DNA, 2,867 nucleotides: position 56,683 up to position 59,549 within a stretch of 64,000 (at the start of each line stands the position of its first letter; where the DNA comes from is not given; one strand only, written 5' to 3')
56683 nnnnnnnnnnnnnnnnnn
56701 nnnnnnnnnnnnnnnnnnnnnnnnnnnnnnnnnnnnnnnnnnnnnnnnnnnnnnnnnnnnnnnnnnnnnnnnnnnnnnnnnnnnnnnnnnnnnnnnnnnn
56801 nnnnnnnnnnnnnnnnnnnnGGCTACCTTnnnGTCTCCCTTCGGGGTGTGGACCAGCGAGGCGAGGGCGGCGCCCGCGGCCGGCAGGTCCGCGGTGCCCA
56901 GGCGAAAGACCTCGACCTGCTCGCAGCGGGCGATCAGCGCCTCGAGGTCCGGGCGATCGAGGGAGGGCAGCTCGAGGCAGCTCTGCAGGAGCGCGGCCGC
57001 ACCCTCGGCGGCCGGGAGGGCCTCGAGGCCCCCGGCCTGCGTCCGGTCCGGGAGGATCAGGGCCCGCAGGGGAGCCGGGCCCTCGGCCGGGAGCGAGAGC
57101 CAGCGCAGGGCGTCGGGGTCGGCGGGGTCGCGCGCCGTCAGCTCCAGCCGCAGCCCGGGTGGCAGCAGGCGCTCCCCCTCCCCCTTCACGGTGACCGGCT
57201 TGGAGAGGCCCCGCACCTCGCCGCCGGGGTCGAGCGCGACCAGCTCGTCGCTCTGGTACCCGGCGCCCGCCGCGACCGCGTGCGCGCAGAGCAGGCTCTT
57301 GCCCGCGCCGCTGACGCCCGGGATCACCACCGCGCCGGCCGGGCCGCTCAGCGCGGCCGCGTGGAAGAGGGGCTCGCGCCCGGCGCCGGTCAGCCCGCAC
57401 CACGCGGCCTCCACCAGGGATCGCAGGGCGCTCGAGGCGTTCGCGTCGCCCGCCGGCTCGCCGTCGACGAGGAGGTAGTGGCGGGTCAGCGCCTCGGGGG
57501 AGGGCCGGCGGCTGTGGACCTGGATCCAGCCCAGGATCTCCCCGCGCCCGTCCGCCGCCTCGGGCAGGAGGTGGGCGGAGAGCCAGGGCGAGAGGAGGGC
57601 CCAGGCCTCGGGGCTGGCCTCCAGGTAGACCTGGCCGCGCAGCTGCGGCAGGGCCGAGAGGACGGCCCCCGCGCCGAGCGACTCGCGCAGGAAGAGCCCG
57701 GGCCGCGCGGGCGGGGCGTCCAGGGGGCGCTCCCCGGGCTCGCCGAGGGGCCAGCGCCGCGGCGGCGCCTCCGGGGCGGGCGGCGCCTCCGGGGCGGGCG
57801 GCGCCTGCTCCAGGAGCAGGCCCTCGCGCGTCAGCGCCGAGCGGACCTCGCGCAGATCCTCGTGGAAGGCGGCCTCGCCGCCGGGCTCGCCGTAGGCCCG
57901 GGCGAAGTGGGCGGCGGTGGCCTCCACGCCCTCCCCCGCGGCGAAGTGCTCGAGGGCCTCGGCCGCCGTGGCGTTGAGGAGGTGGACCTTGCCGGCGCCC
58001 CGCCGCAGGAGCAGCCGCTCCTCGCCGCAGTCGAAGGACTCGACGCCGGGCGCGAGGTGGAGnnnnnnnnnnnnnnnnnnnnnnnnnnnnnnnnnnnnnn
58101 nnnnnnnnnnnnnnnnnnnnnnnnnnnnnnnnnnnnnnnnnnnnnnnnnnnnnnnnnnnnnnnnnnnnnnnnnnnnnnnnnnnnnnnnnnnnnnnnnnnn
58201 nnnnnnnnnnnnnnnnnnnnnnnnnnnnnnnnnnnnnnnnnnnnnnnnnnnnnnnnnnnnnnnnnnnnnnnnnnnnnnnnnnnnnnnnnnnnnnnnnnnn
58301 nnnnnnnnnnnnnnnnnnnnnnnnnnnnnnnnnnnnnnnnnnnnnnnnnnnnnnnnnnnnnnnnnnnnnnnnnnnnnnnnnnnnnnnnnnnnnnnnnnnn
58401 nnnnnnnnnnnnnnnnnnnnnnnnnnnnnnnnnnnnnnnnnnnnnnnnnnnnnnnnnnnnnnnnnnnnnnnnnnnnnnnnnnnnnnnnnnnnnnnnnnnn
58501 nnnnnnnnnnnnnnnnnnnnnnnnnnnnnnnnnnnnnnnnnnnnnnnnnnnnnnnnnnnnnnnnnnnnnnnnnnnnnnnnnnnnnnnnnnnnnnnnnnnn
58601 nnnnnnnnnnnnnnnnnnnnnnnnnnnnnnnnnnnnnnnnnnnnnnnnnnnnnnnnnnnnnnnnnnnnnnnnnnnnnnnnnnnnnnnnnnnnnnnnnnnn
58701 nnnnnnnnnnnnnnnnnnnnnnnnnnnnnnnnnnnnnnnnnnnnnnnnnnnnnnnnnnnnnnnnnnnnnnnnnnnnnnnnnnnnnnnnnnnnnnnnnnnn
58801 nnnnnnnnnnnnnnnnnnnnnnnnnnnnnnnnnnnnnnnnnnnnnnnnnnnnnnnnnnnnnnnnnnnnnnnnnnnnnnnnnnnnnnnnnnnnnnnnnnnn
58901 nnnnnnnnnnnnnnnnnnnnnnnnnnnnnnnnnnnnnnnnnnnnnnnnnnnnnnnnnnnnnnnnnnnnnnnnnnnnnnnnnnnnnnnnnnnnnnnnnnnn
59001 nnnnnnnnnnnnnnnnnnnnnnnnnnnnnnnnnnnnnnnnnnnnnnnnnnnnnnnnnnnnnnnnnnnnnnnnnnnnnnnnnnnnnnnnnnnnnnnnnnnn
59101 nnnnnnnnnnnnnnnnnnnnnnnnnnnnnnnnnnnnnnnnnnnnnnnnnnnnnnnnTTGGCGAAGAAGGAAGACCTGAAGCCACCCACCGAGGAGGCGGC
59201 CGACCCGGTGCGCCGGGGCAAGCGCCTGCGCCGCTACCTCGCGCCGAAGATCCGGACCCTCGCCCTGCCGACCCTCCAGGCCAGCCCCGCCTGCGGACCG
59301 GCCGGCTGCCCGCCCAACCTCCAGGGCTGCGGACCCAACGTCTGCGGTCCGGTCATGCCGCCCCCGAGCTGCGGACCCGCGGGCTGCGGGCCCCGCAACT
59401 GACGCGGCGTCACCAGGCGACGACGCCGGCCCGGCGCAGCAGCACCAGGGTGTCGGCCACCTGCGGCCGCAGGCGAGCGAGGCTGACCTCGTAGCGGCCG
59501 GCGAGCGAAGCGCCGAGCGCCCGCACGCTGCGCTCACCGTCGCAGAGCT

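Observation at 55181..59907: Putative novel RiPP-like locus: CGP-repeat Cys-rich precursor, rSAM-SPASM-RRE-kinase fusion, second rSAM-SPASM, stand-alone PqqD-like protein and giant Cys-rich lipoprotein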

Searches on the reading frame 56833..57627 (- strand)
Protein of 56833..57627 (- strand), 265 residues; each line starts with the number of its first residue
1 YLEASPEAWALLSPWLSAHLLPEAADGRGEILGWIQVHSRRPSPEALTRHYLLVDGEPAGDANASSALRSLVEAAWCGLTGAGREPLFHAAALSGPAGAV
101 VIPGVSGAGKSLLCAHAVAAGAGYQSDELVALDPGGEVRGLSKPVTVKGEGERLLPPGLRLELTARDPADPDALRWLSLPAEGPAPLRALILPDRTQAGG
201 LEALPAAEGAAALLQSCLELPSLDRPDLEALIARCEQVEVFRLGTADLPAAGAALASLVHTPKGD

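Call 9: search_protein_families(library=pfam, proteins=[window:56833-57627:-], max_evalue=10)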
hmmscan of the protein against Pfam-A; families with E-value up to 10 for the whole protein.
window:56833-57627:- (265 aa): 2 families
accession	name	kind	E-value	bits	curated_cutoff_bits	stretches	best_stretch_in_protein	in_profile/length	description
PF13191.12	AAA_16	-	0.21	12.5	32.6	1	87-118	15-45/167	AAA ATPase domain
PF10236.15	DAP3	-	0.36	10.4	23.1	1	90-122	16-48/311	Mitochondrial ribosomal death-associated protein 3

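Call 10: search_protein_families(library=ncbifam, proteins=[window:56833-57627:-], max_evalue=10)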
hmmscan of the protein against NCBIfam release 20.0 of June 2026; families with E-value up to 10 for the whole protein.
window:56833-57627:- (265 aa): 4 families
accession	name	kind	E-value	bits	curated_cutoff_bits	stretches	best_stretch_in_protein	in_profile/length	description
TIGR04352.1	HprK_rel_A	equivalog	1.2e-09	37.7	200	1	76-150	87-162/280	HprK-related kinase A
TIGR04355.1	HprK_rel_B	hypoth_equivalog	0.00023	20.4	200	1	87-134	146-193/351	HprK-related kinase B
TIGR00929.1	VirB4_CagE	subfamily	0.096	10.9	643.1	1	88-136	428-476/792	VirB4 family type IV secretion/conjugal transfer ATPase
NF045971.1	conju_CD1110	equivalog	0.38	8.9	325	1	100-143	418-461/752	VirB4-like conjugal transfer ATPase, CD1110 family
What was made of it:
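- Closest known: PqqD-HprK-like kinase proteins of about 400 aa. Different: The score against TIGR04352 is 38 bits against a cutoff of 200 (call 10).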

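Call 45: search_solved_structures(query=window:56833-57627:-, max_evalue=10, show_alignments=2)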
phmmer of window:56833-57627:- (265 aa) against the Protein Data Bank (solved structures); distinct sequences matched with E-value up to 10: 3.
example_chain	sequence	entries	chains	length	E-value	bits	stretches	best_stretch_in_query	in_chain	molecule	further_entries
3t61_A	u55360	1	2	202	0.0034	20.3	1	89-150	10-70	Gluconokinase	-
4eun_A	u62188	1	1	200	0.28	14.1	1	82-133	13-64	thermoresistant glucokinase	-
2yzy_A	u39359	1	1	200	0.95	12.3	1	136-195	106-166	Putative uncharacterized protein TTHA1012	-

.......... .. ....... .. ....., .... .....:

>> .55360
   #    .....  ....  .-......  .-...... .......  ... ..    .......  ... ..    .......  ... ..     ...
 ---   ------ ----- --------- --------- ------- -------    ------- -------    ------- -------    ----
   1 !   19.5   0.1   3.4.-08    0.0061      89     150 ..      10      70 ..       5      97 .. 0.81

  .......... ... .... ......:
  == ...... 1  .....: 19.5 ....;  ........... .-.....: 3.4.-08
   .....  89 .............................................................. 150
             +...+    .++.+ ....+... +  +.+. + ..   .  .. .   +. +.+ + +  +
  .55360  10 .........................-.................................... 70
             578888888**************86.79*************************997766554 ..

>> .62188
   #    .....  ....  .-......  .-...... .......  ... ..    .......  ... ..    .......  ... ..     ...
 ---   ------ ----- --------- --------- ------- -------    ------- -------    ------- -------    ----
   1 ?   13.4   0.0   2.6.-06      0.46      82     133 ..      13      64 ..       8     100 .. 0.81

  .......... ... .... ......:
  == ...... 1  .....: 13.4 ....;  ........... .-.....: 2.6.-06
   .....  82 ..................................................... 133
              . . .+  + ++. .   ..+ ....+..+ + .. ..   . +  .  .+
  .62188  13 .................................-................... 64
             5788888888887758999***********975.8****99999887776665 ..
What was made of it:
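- Tried and rejected: PDB sequence search: only generic P-loop matches to gluconokinase (call 45).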

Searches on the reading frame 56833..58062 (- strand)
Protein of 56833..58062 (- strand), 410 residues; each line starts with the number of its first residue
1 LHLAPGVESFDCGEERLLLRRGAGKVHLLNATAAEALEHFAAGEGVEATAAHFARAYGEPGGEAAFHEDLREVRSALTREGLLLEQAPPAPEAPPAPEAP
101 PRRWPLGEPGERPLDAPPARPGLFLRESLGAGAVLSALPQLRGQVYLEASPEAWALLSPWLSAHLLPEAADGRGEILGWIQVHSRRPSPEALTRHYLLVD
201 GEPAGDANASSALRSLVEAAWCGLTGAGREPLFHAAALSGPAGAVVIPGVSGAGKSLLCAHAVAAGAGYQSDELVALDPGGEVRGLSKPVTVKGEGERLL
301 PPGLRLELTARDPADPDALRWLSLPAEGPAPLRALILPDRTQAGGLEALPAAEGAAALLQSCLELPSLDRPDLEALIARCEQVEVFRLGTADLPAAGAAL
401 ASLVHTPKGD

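Call 49: search_protein_representatives(protein=window:56833-58062:-)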
Query: 410 residues. Proteins with E-value up to 0.001 (for the whole library): 1685; up to 1e-10: 24; up to 1e-30: 1. The best 150 are listed.
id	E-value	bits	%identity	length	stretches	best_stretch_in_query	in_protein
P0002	2.8e-35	138.8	41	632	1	3-402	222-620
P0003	7.8e-27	111.0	41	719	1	3-339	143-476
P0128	9.4e-18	81.1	35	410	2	225-404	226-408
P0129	5.0e-16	75.4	33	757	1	2-406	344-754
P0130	2.1e-13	66.7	44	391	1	224-403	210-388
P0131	2.7e-13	66.4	36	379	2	231-397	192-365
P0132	5.0e-13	65.5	35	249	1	232-405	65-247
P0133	1.3e-12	64.2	32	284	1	227-410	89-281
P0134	1.3e-12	64.1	37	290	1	231-388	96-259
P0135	1.9e-12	63.6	37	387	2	222-408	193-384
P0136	2.2e-12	63.4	36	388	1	231-403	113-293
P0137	2.8e-12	63.0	34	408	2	223-403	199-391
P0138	1.3e-11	60.9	35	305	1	189-403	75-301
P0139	1.3e-11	60.8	40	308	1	227-400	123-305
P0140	1.5e-11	60.7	37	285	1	194-404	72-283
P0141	2.2e-11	60.1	28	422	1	4-403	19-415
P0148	8.1e-11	58.2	37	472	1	232-409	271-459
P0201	8.8e-09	51.5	32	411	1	7-407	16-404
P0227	2.3e-08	50.1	32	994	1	196-400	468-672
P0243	3.4e-08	49.6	35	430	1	15-400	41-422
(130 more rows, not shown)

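Call 50: search_protein_families(library=pfam, proteins=[P0129, P0141, P0201, P0243, P0128, P0130, P0148, P0227], max_evalue=0.01)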
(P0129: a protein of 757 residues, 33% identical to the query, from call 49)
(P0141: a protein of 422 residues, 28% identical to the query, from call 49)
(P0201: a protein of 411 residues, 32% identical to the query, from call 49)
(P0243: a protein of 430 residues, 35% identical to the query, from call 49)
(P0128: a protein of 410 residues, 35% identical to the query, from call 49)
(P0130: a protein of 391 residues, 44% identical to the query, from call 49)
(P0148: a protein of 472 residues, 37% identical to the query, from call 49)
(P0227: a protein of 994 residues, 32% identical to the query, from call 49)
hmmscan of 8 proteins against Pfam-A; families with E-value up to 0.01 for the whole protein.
P0129 (757 aa): 4 families
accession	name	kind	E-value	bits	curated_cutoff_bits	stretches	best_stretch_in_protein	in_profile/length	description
PF04055.27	Radical_SAM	-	5.1e-14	53.2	29.5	1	31-173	2-149/166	Radical SAM superfamily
PF05402.18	PqqD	-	4.5e-10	40.2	23.4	1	357-423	1-67/67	Coenzyme PQQ synthesis protein D (PqqD)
PF13186.11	SPASM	-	2.5e-09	37.7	21.5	1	243-300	5-67/67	Iron-sulfur cluster-binding domain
PF13353.11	Fer4_12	-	0.00097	19.9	22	1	33-98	12-79/137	4Fe-4S single cluster domain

P0141 (422 aa): 1 family
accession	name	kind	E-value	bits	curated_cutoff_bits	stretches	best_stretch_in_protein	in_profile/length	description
PF05402.18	PqqD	-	1.2e-08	35.5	23.4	1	31-96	2-67/67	Coenzyme PQQ synthesis protein D (PqqD)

P0201 (411 aa): 1 family
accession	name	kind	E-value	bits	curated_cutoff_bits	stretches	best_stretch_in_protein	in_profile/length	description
PF05402.18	PqqD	-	2.2e-13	50.7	23.4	1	27-90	4-67/67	Coenzyme PQQ synthesis protein D (PqqD)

P0243 (430 aa): 2 families
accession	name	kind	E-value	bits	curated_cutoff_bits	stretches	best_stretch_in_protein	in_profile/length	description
PF05402.18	PqqD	-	2e-10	41.2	23.4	1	49-107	9-67/67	Coenzyme PQQ synthesis protein D (PqqD)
PF07475.17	Hpr_kinase_C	-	0.00074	19.5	33.3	1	248-292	10-54/171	HPr Serine kinase C-terminal domain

P0128 (410 aa): 1 family
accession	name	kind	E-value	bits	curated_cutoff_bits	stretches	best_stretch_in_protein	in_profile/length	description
PF05402.18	PqqD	-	1.2e-11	45.2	23.4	1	35-98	4-67/67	Coenzyme PQQ synthesis protein D (PqqD)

P0130 (391 aa): 4 families
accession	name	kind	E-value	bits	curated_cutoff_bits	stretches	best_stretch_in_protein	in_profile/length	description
PF05402.18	PqqD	-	2.6e-05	24.9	23.4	1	21-84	3-66/67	Coenzyme PQQ synthesis protein D (PqqD)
PF03308.22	MeaB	-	0.00054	19.5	23.1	1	211-269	16-75/273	Methylmalonyl Co-A mutase-associated GTPase MeaB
PF13238.12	AAA_18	-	0.0082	17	29.4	0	231-255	1-24/128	AAA domain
PF13521.12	AAA_28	-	0.0084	16.8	27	0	231-256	2-28/164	AAA domain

P0148 (472 aa): 1 family
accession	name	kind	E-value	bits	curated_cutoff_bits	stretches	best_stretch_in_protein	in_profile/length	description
PF05402.18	PqqD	-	0.00012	22.8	23.4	1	19-83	3-67/67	Coenzyme PQQ synthesis protein D (PqqD)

P0227 (994 aa): 3 families
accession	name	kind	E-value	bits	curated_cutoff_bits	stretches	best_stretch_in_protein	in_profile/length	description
PF13640.12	2OG-FeII_Oxy_3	-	4.2e-15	56.9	27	1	883-990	2-98/98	2OG-Fe(II) oxygenase superfamily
PF13661.12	2OG-FeII_Oxy_4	-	6e-11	43.1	27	1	884-990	3-98/98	2OG-Fe(II) oxygenase superfamily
PF10250.15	O-FucT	-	2.8e-05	24.3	31.5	1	171-309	154-323/326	GDP-fucose protein O-fucosyltransferase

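Call 52: find_encoding_contigs(protein=P0129, flank=10000)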
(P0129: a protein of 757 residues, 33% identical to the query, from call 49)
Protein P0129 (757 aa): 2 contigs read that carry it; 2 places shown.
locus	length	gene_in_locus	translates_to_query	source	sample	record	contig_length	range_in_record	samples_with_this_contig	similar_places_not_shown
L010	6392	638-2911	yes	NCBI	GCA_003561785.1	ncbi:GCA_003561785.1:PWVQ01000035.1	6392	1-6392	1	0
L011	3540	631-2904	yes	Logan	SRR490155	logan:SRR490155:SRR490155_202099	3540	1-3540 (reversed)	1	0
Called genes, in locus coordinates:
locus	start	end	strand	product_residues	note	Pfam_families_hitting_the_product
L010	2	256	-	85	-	?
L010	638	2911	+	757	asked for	PF04055:Radical_SAM, PF13186:SPASM, PF05402:PqqD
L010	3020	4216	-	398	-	PF00365:PFK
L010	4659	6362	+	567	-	PF02690:Na_Pi_cotrans, PF01895:PhoU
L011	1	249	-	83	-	?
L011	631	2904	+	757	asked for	PF04055:Radical_SAM, PF13186:SPASM, PF05402:PqqD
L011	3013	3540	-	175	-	?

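Call 57: predict_structure(alignment_id=A2)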
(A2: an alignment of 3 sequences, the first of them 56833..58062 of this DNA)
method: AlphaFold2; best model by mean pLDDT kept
length: 410 residues; sequences in the alignment: 3
mean_pLDDT: 67.6   pTM: 0.52
mean pLDDT of the five models: 67.6, 66.4, 60.4, 54.0, 50.4
residues with pLDDT >= 90: 19; 70-90: 216; 50-70: 97; < 50: 78
segments of 3 or more residues with pLDDT < 50: 89-143, 166-173, 364-368, 406-410
pLDDT, mean of each block of 10 residues (from residue 1): 76 74 71 86 87 74 77 85 69 33 31 29 25 27 58 68 50 56 66 72 71 70 58 78 84 78 84 72 71 77 74 56 70 89 85 80 54 69 90 90 59
secondary structure, 60 per line:
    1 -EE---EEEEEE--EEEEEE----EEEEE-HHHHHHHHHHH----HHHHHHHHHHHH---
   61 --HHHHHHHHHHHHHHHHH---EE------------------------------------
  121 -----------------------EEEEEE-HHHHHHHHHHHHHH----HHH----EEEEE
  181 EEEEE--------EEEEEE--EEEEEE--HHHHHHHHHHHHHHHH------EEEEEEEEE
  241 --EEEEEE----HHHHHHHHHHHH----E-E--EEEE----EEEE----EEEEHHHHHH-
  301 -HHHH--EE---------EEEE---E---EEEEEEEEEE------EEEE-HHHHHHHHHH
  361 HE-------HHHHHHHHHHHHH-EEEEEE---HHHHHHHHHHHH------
elements in order: E7-12 E15-20 E25-29 H31-41 H46-57 H63-79 E144-149 H151-164 E176-185 E194-199 E202-207 H210-225 E232-240 E243-248 H253-264 E274-277 E282-285 E290-293 H294-299 H302-305 E319-322 E330-339 E346-349 H351-361 H370-382 E384-389 H393-404
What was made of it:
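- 56830..59064 (-): Fusion maturase, 744 aa. Radical SAM core 58597-59001 (CxxxCxxC = C27/C31/C34). SPASM 58111-58437 (C210, C233, C249, C288, C291, C297, C300, C318). RRE/PqqD-like domain 57805-58059. Pro-rich linker. HprK/PEPCK-fold P-loop domain 56833-57633 (Walker A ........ at 57295-57318, followed by S-D-E). AlphaFold model of the C-terminal half, pLDDT 67.6 (call 57).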

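Call 60: fold_search(model_id=the predicted structure, library=pdb)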
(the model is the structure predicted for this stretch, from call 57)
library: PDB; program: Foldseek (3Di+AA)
matches with E <= 10: 359; with E <= 0.001: 23
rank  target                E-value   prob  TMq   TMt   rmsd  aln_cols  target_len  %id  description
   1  6asi                  1.2e-05  1.00  0.34  0.27  12.2       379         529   10  E. coli phosphoenolpyruvate carboxykinase G209S mutant bound to methanesulfonate (released 2018-08-29)
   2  6asm                  2.3e-05  1.00  0.34  0.27  12.3       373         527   12  E. coli phosphoenolpyruvate carboxykinase G209S K212C mutant bound to thiosulfate (released 2018-08-29)
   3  6at2                  2.5e-05  1.00  0.32  0.26  13.5       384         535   11  E. coli phosphoenolpyruvate carboxykinase G209N mutant bound to thiosulfate (released 2018-08-29)
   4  6com                  2.8e-05  1.00  0.30  0.25  12.7       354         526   12  2.3A crystal structure of E. coli phosphoenolpyruvate carboxykinase mutant Asp269Asn (released 2018-04-04)
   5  2pxz                  4.4e-05  1.00  0.30  0.25  13.0       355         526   11  E. coli phosphoenolpyruvate carboxykinase (PEPCK) complexed with ATP, Mg2+, Mn2+, carbon dioxide and oxaloacetate (released 2008-04-22)
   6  1ayl                  5.5e-05  1.00  0.31  0.25  13.0       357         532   11  PHOSPHOENOLPYRUVATE CARBOXYKINASE (released 1997-01-11)
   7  6v2l                  7.7e-05  1.00  0.30  0.24  13.8       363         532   10  E. coli Phosphoenolpyruvate carboxykinase S250A (released 2019-12-11)
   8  6v2m                  1.0e-04  1.00  0.29  0.23  13.7       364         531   10  Structure of Escherichia coli Asp269Asn mutant phosphoenolpyruvate carboxykinase (released 2019-12-11)
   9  1aq2                  1.6e-04  1.00  0.32  0.25  11.9       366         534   10  PHOSPHOENOLPYRUVATE CARBOXYKINASE (released 1998-10-14)
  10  1k3c                  1.8e-04  1.00  0.28  0.23  14.0       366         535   12  Phosphoenolpyruvate carboxykinase in complex with ADP, AlF3 and Pyruvate (released 2001-12-19)
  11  1os1                  1.9e-04  1.00  0.29  0.23  13.5       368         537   12  Structure of Phosphoenolpyruvate Carboxykinase complexed with ATP,Mg, Ca and pyruvate. (released 2003-09-23)
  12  6at4_B                2.3e-04  1.00  0.32  0.26  11.6       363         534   10  E. coli phosphoenolpyruvate carboxykinase bound to thiosulfate (released 2018-08-29)
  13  2py7                  2.3e-04  1.00  0.31  0.24  13.4       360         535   12  Crystal structure of E. coli phosphoenolpyruvate carboxykinase mutant Lys213Ser complexed with ATP-Mg2+-Mn2+ (released 2008-04-22)
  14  6at3_A                2.5e-04  1.00  0.31  0.25  11.8       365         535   10  E. coli phosphoenolpyruvate carboxykinase Y207F mutant bound to thiosulfate and oxaloacetate (released 2018-08-29)
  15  6at3_B                2.9e-04  1.00  0.33  0.26  12.5       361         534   11  E. coli phosphoenolpyruvate carboxykinase Y207F mutant bound to thiosulfate and oxaloacetate (released 2018-08-29)
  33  6jx3_B                4.0e-03  1.00  0.19  0.82   2.1        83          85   22  Lasso peptide synthetase B1 complexed with the leader peptide (released 2019-06-26)
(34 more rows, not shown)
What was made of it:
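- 56830..59064 (-): Foldseek hits to PEPCK at 1e-5, lasso B1 (TbiB1/6jx3) at target TM 0.82-0.86, and HprK/P (call 60).
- On HprK/PEPCK-fold P-loop kinase (superfamily level): Foldseek finds PEPCK at 1e-5 and HprK/P at 1e-2 (call 60).
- Closest known: Paeninodin-type lasso peptide and LPP. Same: The YxxPx[LVIFA] leader motif, a B1-like RRE fold (TbiB1/6jx3, call 60) and an HprK-like P-loop kinase acting together with an RRE.
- Checked: The fold model does match PEPCK and HprK/P (call 60).
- The fused RRE models as beta3-alpha3 and is closest to TbiB1 and lasso B1-leader complexes (calls 57, 60).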

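Call 90: find_encoding_contigs(protein=P0128, flank=7000, max_places=2)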
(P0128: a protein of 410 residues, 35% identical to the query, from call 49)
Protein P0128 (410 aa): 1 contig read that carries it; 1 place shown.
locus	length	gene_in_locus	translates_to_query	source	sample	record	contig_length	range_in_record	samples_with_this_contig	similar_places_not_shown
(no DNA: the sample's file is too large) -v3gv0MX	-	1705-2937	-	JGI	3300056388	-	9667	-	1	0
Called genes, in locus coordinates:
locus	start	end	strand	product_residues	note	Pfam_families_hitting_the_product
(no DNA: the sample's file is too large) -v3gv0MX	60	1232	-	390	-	PF01041:DegT_DnrJ_EryC1, PF00155:Aminotran_1_2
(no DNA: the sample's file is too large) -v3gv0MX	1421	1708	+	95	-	PF05402:PqqD (weak)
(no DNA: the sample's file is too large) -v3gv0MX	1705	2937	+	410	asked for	PF05402:PqqD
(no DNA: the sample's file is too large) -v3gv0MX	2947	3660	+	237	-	PF00753:Lactamase_B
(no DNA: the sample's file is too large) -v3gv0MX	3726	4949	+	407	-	PF08447:PAS_3 (faint), PF00989:PAS, PF08448:PAS_4 (weak), PF13426:PAS_9 (weak), PF00990:GGDEF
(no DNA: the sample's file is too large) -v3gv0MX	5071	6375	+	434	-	PF13426:PAS_9 (faint), PF08447:PAS_3 (weak), PF00989:PAS, PF08448:PAS_4, PF12860:PAS_7 (weak), PF13188:PAS_8 (weak), PF08447:PAS_3 (weak), PF00990:GGDEF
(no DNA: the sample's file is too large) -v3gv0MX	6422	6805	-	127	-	-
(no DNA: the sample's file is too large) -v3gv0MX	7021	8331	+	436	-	PF00753:Lactamase_B, PF12706:Lactamase_B_2 (faint), PF14863:Alkyl_sulf_dimr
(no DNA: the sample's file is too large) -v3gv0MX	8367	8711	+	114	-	-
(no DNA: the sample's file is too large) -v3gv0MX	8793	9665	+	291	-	?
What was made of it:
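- Closest known: PqqD-HprK-like kinase proteins of about 400 aa. Same: They are often paired with a stand-alone PqqD (P0128 locus; calls 49, 50, 90).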

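Call 91: find_encoding_contigs(protein=P0141, flank=7000, max_places=2)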
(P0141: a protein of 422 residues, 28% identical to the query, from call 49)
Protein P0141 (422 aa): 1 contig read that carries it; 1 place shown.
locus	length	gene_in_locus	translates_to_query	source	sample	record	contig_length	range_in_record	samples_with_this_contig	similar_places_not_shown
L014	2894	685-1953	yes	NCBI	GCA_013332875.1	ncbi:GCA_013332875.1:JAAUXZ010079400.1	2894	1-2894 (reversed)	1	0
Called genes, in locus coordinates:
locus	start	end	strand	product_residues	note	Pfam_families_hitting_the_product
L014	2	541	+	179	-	?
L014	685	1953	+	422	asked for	PF05402:PqqD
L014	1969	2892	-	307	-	?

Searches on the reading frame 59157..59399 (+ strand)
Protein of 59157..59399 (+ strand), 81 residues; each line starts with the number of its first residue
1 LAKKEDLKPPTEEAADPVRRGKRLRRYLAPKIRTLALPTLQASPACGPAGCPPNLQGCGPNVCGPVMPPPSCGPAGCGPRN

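Call 9: search_protein_families(library=pfam, proteins=[window:59157-59399:+], max_evalue=10)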
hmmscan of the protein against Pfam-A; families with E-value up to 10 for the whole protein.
window:59157-59399:+ (81 aa): 0 families

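Call 10: search_protein_families(library=ncbifam, proteins=[window:59157-59399:+], max_evalue=10)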
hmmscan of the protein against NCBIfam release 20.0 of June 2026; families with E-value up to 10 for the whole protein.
window:59157-59399:+ (81 aa): 0 families

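Call 27: find_homologous_proteins(query=window:59157-59399:+, max_evalue=10)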
Query seq(81 aa) (81 aa): 1 proteins with E <= 10 among 12 candidates.
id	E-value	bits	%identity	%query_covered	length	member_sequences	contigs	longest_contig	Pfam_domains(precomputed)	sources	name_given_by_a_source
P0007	2.0e-46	174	100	100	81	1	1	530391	-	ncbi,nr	ncbi:MAG: hypothetical protein P1V51_01615 [Deltaproteobacteria bacterium]|nr:hypothetical protein [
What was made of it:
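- Tried and rejected: Word-indexed search with the peptide: only the peptide itself (call 27).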

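Call 28: find_encoding_contigs(protein=P0007, flank=10000)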
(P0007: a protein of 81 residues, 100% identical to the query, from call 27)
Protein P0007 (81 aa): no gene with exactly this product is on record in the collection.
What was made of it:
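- Tried and rejected: No exact-sequence gene record was on file for it (call 28).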
